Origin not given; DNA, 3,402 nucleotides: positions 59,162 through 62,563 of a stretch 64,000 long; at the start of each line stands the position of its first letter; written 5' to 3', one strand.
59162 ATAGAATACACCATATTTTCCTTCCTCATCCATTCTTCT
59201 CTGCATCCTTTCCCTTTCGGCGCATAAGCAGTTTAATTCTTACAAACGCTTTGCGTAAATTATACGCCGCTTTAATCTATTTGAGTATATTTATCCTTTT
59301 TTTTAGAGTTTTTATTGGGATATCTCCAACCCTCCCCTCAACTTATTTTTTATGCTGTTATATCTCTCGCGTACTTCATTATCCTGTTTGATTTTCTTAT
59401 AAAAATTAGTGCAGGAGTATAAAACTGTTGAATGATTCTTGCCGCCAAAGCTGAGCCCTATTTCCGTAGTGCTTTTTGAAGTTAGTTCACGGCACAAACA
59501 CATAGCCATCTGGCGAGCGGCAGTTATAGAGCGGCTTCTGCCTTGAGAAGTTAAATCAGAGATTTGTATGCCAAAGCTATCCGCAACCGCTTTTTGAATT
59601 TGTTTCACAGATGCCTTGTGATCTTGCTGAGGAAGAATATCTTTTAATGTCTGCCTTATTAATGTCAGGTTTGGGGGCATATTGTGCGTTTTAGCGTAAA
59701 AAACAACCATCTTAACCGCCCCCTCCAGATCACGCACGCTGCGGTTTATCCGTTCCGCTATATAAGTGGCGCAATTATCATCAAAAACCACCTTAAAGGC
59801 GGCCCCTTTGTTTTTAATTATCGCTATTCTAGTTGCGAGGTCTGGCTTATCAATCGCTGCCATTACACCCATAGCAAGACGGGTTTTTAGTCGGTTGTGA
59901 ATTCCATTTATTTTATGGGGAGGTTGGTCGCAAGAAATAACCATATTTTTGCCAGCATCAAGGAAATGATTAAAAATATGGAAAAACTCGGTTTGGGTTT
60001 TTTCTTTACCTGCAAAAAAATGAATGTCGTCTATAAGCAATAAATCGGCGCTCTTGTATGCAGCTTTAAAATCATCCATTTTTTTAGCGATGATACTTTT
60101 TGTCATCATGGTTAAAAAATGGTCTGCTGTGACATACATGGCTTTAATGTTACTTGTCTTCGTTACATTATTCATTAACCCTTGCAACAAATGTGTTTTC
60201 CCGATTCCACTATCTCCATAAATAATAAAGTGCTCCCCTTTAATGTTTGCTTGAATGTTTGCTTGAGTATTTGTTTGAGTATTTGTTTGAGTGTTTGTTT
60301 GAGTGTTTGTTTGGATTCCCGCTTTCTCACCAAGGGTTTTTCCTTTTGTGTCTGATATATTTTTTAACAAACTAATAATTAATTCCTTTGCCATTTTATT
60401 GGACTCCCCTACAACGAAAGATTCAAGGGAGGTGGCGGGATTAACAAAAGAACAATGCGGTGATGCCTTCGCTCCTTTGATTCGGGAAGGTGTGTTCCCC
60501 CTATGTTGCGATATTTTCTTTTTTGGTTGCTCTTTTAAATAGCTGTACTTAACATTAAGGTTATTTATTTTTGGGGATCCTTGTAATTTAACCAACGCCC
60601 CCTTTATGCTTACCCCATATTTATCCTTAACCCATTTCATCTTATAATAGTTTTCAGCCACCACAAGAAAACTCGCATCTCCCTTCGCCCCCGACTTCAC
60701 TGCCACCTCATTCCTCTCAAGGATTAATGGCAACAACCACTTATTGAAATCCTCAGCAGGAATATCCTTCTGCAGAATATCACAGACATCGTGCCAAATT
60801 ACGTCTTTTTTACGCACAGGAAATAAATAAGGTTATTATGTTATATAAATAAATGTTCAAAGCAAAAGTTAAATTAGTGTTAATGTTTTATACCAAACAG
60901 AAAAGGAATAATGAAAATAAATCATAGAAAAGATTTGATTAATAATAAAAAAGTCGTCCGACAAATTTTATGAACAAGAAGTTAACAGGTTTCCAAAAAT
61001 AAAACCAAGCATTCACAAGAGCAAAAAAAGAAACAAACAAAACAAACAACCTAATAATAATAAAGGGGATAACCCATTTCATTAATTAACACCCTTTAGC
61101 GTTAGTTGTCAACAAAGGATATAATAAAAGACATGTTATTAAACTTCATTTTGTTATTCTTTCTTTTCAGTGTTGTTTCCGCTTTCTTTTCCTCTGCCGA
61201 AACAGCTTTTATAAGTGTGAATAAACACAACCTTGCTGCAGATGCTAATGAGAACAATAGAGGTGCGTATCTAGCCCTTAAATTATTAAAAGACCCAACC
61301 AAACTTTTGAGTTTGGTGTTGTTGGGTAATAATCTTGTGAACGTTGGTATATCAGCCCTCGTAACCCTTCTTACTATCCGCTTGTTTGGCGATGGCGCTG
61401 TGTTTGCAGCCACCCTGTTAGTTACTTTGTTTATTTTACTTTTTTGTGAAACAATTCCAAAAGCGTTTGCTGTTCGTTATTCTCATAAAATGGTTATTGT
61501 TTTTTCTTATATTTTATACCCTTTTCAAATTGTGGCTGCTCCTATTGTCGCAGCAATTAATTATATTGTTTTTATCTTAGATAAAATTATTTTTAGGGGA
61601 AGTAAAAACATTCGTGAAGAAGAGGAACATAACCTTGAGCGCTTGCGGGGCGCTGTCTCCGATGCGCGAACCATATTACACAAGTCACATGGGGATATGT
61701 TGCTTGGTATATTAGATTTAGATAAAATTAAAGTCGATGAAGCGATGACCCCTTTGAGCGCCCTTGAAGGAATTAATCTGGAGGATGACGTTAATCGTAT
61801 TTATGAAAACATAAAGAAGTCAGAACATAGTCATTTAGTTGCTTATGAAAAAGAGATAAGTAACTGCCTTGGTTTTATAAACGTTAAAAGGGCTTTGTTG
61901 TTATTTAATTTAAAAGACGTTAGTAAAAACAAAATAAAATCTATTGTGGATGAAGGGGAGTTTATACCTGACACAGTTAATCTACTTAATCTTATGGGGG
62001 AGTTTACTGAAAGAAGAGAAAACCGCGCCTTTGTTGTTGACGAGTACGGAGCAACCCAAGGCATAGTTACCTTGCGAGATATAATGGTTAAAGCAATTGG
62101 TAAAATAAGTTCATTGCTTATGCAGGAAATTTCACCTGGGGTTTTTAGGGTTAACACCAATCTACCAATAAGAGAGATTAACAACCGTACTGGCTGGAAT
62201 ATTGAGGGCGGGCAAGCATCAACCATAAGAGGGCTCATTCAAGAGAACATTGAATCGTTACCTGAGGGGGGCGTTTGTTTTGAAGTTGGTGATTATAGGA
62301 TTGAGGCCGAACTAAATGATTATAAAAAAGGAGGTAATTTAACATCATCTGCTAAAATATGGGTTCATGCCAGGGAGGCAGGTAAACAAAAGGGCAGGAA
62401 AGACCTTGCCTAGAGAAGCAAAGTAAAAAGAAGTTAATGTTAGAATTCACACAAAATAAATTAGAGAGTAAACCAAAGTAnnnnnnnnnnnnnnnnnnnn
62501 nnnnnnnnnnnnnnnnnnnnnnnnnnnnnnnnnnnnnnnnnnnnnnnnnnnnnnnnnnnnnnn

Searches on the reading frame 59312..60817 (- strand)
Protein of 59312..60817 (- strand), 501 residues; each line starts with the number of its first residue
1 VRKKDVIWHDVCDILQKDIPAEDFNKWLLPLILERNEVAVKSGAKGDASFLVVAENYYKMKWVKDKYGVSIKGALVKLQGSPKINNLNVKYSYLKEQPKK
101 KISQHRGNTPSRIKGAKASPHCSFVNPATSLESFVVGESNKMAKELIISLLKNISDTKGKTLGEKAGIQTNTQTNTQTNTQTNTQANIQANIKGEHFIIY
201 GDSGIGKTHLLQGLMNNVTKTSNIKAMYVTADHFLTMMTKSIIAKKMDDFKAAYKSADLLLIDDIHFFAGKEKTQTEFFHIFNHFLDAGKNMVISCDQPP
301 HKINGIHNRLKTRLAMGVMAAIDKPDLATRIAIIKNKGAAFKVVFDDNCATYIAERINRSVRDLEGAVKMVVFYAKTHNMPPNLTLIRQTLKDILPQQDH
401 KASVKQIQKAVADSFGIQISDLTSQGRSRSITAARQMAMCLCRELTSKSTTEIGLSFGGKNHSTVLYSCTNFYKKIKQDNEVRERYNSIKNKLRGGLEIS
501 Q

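Call 86: search_protein_families(library=pfam, proteins=[window:59312-60817:-], max_evalue=0.001)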
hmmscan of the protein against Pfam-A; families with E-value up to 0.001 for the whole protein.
window:59312-60817:- (501 aa): 10 families
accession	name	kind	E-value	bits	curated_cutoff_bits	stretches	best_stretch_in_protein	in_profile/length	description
PF00308.24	Bac_DnaA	-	8.3e-45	153.3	23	1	190-320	30-161/162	Bacterial DnaA ATPAse domain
PF08299.17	Bac_DnaA_C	-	6.8e-26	90.5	31.5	1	405-470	2-67/69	Bacterial dnaA protein helix-turn-helix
PF11638.13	DnaA_N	-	3.8e-06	27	24.6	1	7-75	3-63/65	DnaA N-terminal domain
PF00004.35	AAA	-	2.3e-05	25.3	21.2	1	198-291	2-97/131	ATPase family associated with various cellular activities (AAA)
PF01695.23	IstB_IS21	-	4.5e-05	23.5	24.1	1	195-295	93-191/238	IstB-like ATP binding protein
PF13191.12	AAA_16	-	6.6e-05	23.9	32.6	1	195-249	25-85/167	AAA ATPase domain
PF13401.12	AAA_22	-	0.00016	22.4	27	0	196-231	7-41/130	AAA domain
PF00910.28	RNA_helicase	-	0.00019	22.3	21.5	1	198-267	2-60/105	RNA helicase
PF12775.13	AAA_7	-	0.00027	21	25.8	1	181-266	19-110/181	P-loop containing dynein motor region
PF03193.22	RsgA_GTPase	-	0.00051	20.3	30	0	169-226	81-139/174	RsgA GTPase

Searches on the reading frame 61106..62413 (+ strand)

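Call 86: search_protein_families(library=pfam, proteins=[window:61106-62413:+], max_evalue=0.001)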
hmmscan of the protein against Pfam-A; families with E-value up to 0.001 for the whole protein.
window:61106-62413:+ (435 aa): 3 families
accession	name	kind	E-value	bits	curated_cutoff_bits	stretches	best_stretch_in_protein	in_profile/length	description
PF01595.25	CNNM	-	3e-39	135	28.4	1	16-186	2-170/181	Cyclin M transmembrane N-terminal domain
PF03471.22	CorC_HlyC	-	2.6e-08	34.2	27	1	341-400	2-63/81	Transporter associated domain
PF00571.33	CBS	-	0.00013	22.7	24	0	287-327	12-52/57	CBS domain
